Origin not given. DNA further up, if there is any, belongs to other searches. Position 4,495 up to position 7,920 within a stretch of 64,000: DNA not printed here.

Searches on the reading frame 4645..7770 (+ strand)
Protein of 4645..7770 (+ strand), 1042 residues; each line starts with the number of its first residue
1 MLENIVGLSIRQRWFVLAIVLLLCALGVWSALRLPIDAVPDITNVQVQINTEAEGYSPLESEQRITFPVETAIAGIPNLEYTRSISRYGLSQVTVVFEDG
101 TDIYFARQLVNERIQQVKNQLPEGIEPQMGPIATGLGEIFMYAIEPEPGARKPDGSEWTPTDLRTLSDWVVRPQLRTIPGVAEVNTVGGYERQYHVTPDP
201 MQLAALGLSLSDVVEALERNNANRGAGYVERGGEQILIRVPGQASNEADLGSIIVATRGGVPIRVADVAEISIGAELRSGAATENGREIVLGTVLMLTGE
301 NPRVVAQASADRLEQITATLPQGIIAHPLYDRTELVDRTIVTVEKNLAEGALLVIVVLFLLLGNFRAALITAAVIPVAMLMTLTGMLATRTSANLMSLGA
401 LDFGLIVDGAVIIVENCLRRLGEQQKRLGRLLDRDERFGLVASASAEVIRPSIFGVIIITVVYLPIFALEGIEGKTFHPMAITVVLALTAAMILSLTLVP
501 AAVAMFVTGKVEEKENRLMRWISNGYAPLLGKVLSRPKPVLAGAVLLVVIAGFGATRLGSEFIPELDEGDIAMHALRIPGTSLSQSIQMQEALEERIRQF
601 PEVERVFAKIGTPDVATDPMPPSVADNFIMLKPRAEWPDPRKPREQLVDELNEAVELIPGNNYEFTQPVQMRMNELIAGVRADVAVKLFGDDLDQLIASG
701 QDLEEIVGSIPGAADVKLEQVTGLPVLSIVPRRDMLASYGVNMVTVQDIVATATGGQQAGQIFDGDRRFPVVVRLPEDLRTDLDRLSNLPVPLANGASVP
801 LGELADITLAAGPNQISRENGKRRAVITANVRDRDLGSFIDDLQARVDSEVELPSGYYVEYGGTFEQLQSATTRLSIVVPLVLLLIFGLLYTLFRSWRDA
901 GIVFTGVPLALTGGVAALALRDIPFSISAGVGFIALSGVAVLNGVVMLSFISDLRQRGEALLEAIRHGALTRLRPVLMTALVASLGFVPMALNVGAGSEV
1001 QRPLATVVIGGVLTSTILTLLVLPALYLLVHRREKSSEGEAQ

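Call 37: search_protein_families(library=pfam, proteins=[window:4645-7770:+], max_evalue=0.00001)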
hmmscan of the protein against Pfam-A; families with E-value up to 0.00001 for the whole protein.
window:4645-7770:+ (1042 aa): 1 family
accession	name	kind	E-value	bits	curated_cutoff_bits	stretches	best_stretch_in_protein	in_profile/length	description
PF00873.25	ACR_tran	-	0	1095.9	28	1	6-1031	2-1021/1021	AcrB/AcrD/AcrF family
